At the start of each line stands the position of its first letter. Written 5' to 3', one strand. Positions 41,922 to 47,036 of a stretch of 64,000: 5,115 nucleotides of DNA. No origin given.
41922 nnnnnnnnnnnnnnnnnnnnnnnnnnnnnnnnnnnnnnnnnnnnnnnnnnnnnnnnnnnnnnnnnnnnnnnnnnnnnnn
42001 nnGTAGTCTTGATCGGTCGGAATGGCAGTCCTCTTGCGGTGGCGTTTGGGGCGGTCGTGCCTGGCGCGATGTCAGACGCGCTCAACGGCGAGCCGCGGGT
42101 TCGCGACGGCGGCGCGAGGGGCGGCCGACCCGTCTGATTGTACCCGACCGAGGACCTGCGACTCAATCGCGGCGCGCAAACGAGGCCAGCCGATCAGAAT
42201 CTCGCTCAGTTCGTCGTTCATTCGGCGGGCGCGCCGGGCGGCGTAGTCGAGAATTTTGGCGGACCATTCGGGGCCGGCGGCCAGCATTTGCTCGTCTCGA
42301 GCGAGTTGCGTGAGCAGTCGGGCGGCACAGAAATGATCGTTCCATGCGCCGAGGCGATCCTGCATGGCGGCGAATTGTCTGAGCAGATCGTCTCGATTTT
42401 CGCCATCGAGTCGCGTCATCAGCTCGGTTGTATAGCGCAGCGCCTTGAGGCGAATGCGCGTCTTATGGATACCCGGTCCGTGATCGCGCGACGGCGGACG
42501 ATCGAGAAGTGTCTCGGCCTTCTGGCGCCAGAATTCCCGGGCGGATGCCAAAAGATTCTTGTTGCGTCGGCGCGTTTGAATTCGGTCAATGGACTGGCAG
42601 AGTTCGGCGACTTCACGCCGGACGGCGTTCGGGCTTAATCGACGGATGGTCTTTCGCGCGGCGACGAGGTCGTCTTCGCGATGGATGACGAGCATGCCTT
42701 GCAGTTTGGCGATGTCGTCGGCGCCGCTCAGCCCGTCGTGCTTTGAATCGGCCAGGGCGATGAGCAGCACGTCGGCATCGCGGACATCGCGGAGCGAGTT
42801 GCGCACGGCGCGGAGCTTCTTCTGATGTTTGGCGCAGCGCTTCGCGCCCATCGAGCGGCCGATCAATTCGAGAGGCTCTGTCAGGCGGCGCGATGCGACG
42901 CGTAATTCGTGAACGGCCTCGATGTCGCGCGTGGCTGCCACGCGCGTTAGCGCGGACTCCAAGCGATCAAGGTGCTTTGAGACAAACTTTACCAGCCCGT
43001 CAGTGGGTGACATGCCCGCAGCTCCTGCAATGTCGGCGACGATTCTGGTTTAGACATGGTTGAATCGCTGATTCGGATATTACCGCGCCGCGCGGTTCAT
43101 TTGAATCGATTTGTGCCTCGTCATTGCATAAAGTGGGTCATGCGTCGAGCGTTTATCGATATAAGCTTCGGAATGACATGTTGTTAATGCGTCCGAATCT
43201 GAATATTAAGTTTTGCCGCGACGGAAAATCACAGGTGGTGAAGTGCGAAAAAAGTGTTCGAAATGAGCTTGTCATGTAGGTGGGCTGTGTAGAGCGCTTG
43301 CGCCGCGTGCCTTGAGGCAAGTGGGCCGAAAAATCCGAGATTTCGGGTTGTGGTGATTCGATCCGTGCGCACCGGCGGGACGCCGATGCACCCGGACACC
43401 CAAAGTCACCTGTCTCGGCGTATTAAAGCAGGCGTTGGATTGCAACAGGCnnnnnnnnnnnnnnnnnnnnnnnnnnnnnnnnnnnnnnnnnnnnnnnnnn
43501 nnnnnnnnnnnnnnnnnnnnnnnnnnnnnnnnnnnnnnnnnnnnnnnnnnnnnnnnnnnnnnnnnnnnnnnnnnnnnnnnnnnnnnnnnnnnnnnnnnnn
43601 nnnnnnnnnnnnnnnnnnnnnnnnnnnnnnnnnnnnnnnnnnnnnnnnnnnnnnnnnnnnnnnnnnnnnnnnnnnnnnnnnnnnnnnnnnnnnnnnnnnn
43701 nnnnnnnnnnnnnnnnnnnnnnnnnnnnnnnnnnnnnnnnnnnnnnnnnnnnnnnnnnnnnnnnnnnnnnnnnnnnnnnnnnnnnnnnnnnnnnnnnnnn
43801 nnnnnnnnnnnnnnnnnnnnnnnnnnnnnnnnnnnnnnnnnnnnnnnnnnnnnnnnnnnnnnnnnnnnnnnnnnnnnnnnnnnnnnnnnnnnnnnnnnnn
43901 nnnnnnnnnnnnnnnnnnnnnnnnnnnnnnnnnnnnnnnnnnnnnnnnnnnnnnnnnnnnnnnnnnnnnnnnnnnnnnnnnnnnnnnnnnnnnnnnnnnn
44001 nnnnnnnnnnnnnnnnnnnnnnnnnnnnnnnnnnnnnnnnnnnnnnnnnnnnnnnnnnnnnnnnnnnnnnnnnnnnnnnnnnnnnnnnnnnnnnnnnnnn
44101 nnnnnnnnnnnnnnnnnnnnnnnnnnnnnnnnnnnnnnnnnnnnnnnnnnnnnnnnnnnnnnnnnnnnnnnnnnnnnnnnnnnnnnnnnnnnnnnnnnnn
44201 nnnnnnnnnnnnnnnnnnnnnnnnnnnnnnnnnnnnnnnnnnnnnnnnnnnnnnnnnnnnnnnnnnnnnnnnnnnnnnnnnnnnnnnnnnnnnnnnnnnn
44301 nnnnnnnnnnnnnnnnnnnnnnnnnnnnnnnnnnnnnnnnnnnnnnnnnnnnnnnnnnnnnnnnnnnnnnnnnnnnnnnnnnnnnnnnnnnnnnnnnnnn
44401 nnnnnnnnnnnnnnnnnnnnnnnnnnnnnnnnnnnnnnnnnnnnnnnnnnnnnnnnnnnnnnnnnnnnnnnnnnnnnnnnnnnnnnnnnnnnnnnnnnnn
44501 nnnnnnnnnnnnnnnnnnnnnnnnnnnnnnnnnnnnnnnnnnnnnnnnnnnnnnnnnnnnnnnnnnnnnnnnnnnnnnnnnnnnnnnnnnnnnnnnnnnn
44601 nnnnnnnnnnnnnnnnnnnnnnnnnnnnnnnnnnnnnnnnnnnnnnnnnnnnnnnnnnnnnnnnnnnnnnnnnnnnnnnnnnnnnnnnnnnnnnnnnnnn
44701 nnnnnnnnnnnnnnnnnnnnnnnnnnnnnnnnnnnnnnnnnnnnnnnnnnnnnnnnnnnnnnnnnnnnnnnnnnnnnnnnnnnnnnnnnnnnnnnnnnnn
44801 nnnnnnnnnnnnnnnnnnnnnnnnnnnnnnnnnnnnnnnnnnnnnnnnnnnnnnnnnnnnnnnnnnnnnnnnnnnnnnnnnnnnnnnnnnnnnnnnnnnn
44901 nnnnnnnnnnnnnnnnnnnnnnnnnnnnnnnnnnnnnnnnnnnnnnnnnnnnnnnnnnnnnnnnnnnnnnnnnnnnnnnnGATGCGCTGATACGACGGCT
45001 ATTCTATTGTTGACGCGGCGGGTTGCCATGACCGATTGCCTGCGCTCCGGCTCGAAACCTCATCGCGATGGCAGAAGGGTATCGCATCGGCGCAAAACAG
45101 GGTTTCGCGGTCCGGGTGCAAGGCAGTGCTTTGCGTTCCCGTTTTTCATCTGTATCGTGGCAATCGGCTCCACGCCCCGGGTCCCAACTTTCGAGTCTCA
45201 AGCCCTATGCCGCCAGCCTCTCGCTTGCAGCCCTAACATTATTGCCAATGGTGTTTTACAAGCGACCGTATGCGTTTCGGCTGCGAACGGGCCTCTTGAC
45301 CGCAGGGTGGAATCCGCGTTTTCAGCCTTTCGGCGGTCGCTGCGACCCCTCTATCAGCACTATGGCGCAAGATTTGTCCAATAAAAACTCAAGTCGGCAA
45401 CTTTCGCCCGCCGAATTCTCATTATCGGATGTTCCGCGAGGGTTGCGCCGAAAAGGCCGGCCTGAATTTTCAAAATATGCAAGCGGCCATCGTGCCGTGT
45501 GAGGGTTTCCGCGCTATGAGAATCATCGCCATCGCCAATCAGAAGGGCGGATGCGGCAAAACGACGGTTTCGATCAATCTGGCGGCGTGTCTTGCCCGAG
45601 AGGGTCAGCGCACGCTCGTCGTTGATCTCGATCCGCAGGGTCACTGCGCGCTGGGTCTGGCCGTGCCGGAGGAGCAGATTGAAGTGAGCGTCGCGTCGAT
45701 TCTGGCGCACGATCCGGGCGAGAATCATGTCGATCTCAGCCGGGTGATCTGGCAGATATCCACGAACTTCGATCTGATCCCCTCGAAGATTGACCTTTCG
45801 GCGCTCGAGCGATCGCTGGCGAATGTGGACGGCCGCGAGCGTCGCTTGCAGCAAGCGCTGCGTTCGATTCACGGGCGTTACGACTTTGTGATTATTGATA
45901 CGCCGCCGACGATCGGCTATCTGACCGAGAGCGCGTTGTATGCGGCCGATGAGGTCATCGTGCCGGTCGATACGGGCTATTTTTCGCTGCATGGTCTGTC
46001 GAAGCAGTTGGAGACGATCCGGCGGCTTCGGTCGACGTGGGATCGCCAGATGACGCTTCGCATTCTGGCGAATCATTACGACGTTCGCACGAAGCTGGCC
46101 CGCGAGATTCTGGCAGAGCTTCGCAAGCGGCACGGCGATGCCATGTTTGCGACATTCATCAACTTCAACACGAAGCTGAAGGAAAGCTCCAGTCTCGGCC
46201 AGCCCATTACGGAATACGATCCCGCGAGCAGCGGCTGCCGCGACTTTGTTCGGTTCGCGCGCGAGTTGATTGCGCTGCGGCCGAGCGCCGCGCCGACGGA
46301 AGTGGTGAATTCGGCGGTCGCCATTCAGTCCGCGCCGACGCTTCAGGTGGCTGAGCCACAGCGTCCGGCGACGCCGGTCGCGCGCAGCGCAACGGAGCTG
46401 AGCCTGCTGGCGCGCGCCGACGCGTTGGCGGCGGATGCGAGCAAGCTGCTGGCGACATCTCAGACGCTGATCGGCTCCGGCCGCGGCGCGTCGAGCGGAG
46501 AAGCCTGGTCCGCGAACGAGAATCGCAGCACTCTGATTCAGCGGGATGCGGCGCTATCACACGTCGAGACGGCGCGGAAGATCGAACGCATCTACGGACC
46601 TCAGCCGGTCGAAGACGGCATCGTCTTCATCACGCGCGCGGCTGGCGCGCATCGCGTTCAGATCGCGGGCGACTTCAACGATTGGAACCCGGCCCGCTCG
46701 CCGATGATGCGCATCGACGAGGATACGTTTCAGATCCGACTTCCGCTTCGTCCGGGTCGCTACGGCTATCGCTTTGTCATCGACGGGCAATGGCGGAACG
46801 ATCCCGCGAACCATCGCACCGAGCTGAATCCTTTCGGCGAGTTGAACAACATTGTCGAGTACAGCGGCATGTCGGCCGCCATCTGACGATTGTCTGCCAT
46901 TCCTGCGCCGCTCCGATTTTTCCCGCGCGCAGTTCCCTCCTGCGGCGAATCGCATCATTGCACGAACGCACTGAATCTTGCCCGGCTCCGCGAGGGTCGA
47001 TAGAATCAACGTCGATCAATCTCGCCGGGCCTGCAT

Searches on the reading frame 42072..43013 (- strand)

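Call 7: search_protein_families(library=pfam, proteins=[window:42072-43013:-], max_evalue=0.001)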
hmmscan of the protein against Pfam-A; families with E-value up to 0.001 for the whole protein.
window:42072-43013:- (313 aa): 1 family
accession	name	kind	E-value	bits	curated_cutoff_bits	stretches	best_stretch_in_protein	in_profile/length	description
PF05235.19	CHAD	-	1.2e-26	94.5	25.6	1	11-234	3-227/228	CHAD domain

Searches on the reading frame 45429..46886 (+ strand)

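Call 7: search_protein_families(library=pfam, proteins=[window:45429-46886:+], max_evalue=0.001)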
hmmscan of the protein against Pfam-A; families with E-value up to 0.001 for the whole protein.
window:45429-46886:+ (485 aa): 11 families
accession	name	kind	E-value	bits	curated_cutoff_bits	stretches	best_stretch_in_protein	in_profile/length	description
PF13614.12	AAA_31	-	5.3e-53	180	27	1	30-208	1-175/177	AAA domain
PF01656.29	CbiA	-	4.4e-21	75.6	25.4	1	33-260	1-125/125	CobQ/CobB/MinD/ParA nucleotide binding domain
PF06564.18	CBP_BcsQ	-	1.7e-16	60.9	21.3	1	30-277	1-230/234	Cellulose biosynthesis protein BcsQ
PF09140.17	MipZ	-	5.4e-14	52.6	20.7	2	32-69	2-39/262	ATPase MipZ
PF16561.11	AMPK1_CBM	-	5.8e-14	52.5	26.8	1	402-477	6-78/85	Glycogen recognition site of AMP-activated protein kinase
PF10609.15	ParA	-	5.4e-10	39.6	27.1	1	31-73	4-46/246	NUBPL iron-transfer P-loop NTPase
PF02374.21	ArsA_ATPase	-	6.9e-08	32.5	24.3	1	31-161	2-135/305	Anion-transporting ATPase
PF02922.24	CBM_48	-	8.5e-08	32.9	22.4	1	389-453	2-72/83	Carbohydrate-binding module 48 (Isoamylase N-terminal domain)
PF00142.24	Fer4_NifH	-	1e-07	32.1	25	1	33-73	3-42/271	4Fe-4S iron sulfur cluster binding proteins, NifH/frxC family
PF13481.12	AAA_25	-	7.6e-05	22.9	27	1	25-158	27-151/195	AAA domain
PF22058.2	X25_BaPul_like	-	0.00099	19.6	27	0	413-458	12-59/87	Pullulanase X25 domain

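Call 25: search_protein_families(library=ncbifam, proteins=[window:45429-46883:+], max_evalue=0.1)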
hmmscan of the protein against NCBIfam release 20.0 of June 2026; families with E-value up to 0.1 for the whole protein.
window:45429-46883:+ (485 aa): 43 families (the best 25 are shown)
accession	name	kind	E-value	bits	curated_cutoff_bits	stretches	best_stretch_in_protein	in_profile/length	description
NF041546.1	ParA_partition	equivalog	9.7e-35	120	180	2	32-88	1-58/203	ParA family partition ATPase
TIGR03453.1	partition_RepA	equivalog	2.5e-29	102.3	348.45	1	29-199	103-283/387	plasmid partitioning protein RepA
TIGR03371.1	cellulose_yhjQ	equivalog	8.7e-29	100.7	157.85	1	30-278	1-239/246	cellulose biosynthesis protein BcsQ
TIGR01969.1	minD_arch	subfamily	1.6e-23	83.2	201.75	1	31-283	1-233/251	cell division ATPase MinD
NF010443.0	PRK13869.1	subfamily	9.3e-21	74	446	1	28-199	119-300/405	plasmid-partitioning protein RepA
NF041283.1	PrgP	equivalog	1.1e-19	70.9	400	1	31-258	3-236/297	ParA superfamily DNA segregation protein PrgP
NF010259.0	PRK13705.1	equivalog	1.5e-12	47.2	725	1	31-203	107-287/388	plasmid-partitioning protein SopA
TIGR01968.1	minD_bact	equivalog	2e-12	47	212.9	1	31-180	2-141/261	septum site-determining protein MinD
TIGR01007.1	eps_fam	subfamily_domain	7.1e-12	45.3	108.05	1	30-188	17-166/204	polysaccharide biosynthesis tyrosine autokinase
TIGR03815.1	CpaE_hom_Actino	equivalog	1.3e-09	37.7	154.45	1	31-178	112-250/340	septum site-determining protein Ssd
NF008079.0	PRK10818.1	equivalog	2.6e-09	36.8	508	1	31-181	3-144/270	septum site-determining protein MinD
TIGR03018.1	pepcterm_TyrKin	hypoth_equivalog_domain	7e-08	32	230.65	1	28-198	33-197/207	XrtA-associated tyrosine autokinase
TIGR01287.1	nifH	equivalog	8.4e-08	31.8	394.35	1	38-107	7-73/275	nitrogenase iron protein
NF047398.1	AAA_KGGVGR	domain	1.4e-07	32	90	1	30-158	2-149/190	KGGVGR-motif variant AAA ATPase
NF053622.1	ATPseBagAMYCTU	equivalog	6.3e-07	29.1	400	1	36-69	12-45/325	ATPase BagA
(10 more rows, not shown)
